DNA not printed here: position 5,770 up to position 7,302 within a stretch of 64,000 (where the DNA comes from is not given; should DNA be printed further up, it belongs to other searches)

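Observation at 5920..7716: Bona fide HydF-like [FeFe]-hydrogenase maturase GTPase, apparently orphan, fused in an operon with a small SAM methyltransferase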

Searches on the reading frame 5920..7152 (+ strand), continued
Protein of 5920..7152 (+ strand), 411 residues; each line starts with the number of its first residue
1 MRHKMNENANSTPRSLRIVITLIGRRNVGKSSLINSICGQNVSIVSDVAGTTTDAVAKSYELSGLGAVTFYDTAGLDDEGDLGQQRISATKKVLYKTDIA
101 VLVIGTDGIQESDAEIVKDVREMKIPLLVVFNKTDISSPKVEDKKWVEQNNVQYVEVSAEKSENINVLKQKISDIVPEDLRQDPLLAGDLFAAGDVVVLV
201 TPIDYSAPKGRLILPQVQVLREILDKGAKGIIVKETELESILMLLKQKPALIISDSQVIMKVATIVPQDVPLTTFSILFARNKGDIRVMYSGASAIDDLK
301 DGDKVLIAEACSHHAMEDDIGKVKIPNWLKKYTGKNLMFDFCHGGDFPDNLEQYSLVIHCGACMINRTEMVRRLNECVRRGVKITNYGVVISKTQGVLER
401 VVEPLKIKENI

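Call 56: list_cluster_members(proteins=[P0465, P0502, P0448, P0402, P0508, P0467, P0500, P0503, P0499, P0450])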
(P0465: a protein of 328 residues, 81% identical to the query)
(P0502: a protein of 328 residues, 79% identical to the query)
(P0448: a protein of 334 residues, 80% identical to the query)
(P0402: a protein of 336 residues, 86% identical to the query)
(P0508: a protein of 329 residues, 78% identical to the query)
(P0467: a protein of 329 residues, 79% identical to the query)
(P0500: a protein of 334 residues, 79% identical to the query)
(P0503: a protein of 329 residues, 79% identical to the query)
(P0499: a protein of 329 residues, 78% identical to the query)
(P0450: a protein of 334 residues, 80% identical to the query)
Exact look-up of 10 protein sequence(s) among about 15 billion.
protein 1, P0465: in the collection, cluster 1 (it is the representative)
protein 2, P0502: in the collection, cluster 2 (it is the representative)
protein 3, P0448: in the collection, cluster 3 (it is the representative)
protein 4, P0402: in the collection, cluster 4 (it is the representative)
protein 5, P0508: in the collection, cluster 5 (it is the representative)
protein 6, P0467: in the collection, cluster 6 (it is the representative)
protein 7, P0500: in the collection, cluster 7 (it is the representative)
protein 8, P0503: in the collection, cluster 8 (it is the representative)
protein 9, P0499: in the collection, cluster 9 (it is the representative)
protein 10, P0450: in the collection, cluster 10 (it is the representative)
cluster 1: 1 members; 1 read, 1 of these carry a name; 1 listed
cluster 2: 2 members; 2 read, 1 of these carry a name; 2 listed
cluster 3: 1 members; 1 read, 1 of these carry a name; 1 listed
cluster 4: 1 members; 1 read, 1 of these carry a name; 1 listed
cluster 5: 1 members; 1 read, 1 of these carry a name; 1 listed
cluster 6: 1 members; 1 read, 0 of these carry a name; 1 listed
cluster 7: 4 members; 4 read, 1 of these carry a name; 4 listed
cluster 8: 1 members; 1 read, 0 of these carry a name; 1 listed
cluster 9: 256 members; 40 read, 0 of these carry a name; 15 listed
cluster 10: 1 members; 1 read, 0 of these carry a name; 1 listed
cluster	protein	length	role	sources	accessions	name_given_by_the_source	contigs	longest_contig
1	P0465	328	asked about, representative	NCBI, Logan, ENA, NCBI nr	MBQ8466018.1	MAG: [Alphaproteobacteria bacterium] | [FeFe] hydrogenase H-cluster radical SAM maturase HydE [Alphaproteobacteria bacterium]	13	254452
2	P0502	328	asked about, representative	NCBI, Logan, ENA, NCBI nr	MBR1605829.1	MAG: [Alphaproteobacteria bacterium] | [FeFe] hydrogenase H-cluster radical SAM maturase HydE [Alphaproteobacteria bacterium]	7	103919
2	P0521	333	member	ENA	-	-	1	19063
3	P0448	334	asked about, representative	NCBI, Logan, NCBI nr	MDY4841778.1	MAG: [FeFe] hydrogenase H-cluster radical SAM maturase HydE [Alphaproteobacteria ... | [FeFe] hydrogenase H-cluster radical SAM maturase HydE [Alphaproteobacteria bacterium]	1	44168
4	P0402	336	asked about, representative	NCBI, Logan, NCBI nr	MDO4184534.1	MAG: [FeFe] hydrogenase H-cluster radical SAM maturase HydE [Rhodospirillales bacterium] | [FeFe] hydrogenase H-cluster radical SAM maturase HydE [Rhodospirillales bacterium]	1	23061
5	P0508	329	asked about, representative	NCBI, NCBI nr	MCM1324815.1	MAG: [FeFe] hydrogenase H-cluster radical SAM maturase HydE [Acetobacter sp.] | [FeFe] hydrogenase H-cluster radical SAM maturase HydE [Acetobacter sp.]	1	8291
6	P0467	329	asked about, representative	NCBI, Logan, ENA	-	-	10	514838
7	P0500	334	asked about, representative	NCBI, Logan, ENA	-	-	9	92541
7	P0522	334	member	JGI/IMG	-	biotin synthase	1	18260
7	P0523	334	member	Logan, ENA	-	-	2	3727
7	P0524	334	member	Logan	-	-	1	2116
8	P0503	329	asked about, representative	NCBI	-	-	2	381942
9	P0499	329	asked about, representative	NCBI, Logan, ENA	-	-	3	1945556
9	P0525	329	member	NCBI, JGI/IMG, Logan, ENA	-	-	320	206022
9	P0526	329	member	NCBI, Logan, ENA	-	-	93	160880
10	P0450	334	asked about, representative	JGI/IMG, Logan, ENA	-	-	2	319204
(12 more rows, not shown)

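Call 75: find_encoding_contigs(protein=P0101, flank=10000, max_places=1)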
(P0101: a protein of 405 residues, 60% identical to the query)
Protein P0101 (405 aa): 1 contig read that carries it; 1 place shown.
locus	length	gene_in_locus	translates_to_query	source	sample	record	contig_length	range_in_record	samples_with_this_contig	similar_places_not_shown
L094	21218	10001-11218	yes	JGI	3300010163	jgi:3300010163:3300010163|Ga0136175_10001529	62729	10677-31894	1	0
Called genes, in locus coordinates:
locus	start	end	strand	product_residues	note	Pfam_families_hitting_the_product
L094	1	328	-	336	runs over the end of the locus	PF06144:DNA_pol3_delta (weak), PF21694:DNA_pol3_delta_C (weak)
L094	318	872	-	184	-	-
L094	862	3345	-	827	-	PF00133:tRNA-synt_1, PF01406:tRNA-synt_1e (faint), PF09334:tRNA-synt_1g, PF13603:tRNA-synt_1_2, PF00133:tRNA-synt_1, PF09334:tRNA-synt_1g (weak), PF08264:Anticodon_1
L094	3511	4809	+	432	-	PF01029:NusB, PF05175:MTS (weak), PF01189:Methyltr_RsmB-F, PF01728:FtsJ (weak), PF13847:Methyltransf_31 (weak), PF13649:Methyltransf_25 (weak)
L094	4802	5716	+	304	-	PF02558:ApbA (faint), PF08546:ApbA_C (weak)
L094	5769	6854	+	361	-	-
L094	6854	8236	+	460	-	PF13374:TPR_10 (faint)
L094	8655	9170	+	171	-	-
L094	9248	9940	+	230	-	PF02678:Pirin, PF17954:Pirin_C_2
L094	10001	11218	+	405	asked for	PF03193:RsgA_GTPase (faint), PF00009:GTP_EFTU (faint), PF01926:MMR_HSR1, PF02421:FeoB_N (weak), PF18128:HydF_dimer, PF18133:HydF_tetramer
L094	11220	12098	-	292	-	PF00126:HTH_1, PF03466:LysR_substrate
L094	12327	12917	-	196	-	PF13505:OMP_b-brl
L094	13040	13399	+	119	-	PF03960:ArsC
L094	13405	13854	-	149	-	PF04138:GtrA_DPMS_TM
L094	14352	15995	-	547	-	PF00118:Cpn60_TCP1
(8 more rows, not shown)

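Call 76: find_encoding_contigs(protein=P0069, flank=10000, max_places=1)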
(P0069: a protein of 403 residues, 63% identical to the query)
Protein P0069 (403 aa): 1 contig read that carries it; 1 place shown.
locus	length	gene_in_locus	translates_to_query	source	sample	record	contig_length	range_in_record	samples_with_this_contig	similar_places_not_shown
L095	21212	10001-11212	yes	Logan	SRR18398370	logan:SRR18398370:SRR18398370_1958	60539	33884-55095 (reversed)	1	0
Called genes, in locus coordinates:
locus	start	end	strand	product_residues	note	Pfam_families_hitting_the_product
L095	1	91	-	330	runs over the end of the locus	PF00294:PfkB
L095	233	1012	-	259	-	-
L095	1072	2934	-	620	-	-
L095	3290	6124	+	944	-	PF00521:DNA_topoisoIV, PF03989:DNA_gyraseA_C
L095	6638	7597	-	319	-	PF02606:LpxK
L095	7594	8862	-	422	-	PF04413:Glycos_transf_N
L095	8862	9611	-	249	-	PF04028:DUF374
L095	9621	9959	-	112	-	PF01052:FliMN_C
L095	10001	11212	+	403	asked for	PF00071:Ras (weak), PF00350:Dynamin_N (faint), PF01926:MMR_HSR1, PF02421:FeoB_N (weak), PF00009:GTP_EFTU (weak), PF18128:HydF_dimer, PF18133:HydF_tetramer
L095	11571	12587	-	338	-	PF04055:Radical_SAM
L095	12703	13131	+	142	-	-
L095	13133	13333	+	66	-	-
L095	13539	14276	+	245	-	PF00899:ThiF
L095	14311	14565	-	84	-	-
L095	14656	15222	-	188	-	PF13620:CarboxypepD_reg (faint)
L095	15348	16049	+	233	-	-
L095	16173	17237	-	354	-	PF00535:Glycos_transf_2, PF10111:Glyco_tranf_2_2 (weak)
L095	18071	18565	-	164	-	-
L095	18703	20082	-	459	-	PF01554:MatE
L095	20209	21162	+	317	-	PF00437:T2SSE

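Call 77: find_encoding_contigs(protein=P0098, flank=10000, max_places=1)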
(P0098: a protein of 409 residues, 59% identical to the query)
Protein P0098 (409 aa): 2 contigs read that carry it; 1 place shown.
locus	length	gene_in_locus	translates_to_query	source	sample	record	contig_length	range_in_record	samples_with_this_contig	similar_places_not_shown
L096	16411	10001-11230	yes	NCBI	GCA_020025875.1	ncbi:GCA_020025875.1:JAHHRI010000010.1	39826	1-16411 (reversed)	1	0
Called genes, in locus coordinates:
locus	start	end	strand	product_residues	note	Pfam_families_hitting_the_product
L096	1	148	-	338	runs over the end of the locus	PF21694:DNA_pol3_delta_C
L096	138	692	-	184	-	-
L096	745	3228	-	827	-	PF00133:tRNA-synt_1, PF01406:tRNA-synt_1e (faint), PF09334:tRNA-synt_1g, PF13603:tRNA-synt_1_2, PF00133:tRNA-synt_1, PF09334:tRNA-synt_1g (weak), PF08264:Anticodon_1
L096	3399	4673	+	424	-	PF01029:NusB, PF01189:Methyltr_RsmB-F, PF01728:FtsJ (weak), PF13847:Methyltransf_31 (weak)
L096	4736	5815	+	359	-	-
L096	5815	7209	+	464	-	-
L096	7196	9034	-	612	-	PF13522:GATase_6, PF13537:GATase_7, PF01380:SIS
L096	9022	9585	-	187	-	PF00132:Hexapep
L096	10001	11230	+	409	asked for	PF00071:Ras (faint), PF01926:MMR_HSR1, PF02421:FeoB_N, PF00350:Dynamin_N (weak), PF18128:HydF_dimer, PF18133:HydF_tetramer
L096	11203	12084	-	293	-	PF00126:HTH_1 (weak), PF03466:LysR_substrate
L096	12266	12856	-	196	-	PF13505:OMP_b-brl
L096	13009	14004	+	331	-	PF00959:Phage_lysozyme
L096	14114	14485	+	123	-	PF03960:ArsC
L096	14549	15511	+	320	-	PF02661:Fic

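Call 78: find_encoding_contigs(protein=P0036, flank=10000, max_places=2)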
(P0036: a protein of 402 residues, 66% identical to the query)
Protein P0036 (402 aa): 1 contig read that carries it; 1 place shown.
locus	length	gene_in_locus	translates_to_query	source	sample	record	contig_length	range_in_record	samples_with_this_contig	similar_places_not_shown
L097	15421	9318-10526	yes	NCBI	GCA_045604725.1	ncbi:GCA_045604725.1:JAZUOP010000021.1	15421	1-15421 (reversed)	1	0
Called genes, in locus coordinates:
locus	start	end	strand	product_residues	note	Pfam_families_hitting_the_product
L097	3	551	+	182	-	?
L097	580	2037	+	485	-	PF03382:DUF285 (faint), PF13306:LRR_5 (weak)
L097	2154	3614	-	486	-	PF00037:Fer4 (weak), PF12837:Fer4_6, PF14697:Fer4_21 (weak), PF25160:LdpA_Fe-S-bd, PF12838:Fer4_7, PF13187:Fer4_9 (weak), PF00037:Fer4, PF02906:Fe_hyd_lg_C, +5 more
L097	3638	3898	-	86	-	PF01257:2Fe-2S_thioredx (weak)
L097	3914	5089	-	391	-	PF07228:SpoIIE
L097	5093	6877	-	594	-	PF12838:Fer4_7 (weak), PF13187:Fer4_9 (weak), PF13237:Fer4_10 (weak), PF14697:Fer4_21 (weak), PF00037:Fer4 (weak), PF02906:Fe_hyd_lg_C, PF04060:FeS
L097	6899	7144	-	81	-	PF01257:2Fe-2S_thioredx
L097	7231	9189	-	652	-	PF00999:Na_H_Exchanger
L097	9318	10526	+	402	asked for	PF00009:GTP_EFTU (faint), PF00071:Ras (faint), PF01926:MMR_HSR1, PF02421:FeoB_N, PF03193:RsgA_GTPase (faint), PF00350:Dynamin_N (faint), PF18128:HydF_dimer, PF18133:HydF_tetramer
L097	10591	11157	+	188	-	PF00398:RrnaAD (weak), PF05175:MTS (weak), PF02390:Methyltransf_4, PF13847:Methyltransf_31 (weak), PF13649:Methyltransf_25 (weak)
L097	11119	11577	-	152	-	PF02870:Methyltransf_1N (weak), PF01035:DNA_binding_1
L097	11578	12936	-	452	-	PF02233:PNTB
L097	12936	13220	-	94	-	PF12769:PNTB_4TM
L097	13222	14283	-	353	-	PF05222:AlaDh_PNT_N, PF01262:AlaDh_PNT_C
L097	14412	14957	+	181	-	PF02417:Chromate_transp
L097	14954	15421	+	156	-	?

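Call 80: find_related_loci(query=L097:2154-3611:-, collection=viral_contigs, flank=10000)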
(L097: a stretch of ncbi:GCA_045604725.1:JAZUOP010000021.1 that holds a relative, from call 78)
Query L097:2154-3611:- (485 aa) in viral_contigs; peptide patterns used: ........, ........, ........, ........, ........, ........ (x = any residue, [..] = any of these).
8 stretches matched a pattern, but none encodes a relative of the query by tblastn (E <= 1e-3).

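Call 81: find_related_loci(query=L095:11571-12584:-, collection=viral_contigs, flank=10000)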
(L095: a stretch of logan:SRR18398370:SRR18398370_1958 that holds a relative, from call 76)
Query L095:11571-12584:- (337 aa) in viral_contigs; peptide patterns used: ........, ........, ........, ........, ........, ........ (x = any residue, [..] = any of these).
3 stretches matched a pattern; 1 encode a relative of the query (tblastn E <= 1e-3); 0 distinct loci.
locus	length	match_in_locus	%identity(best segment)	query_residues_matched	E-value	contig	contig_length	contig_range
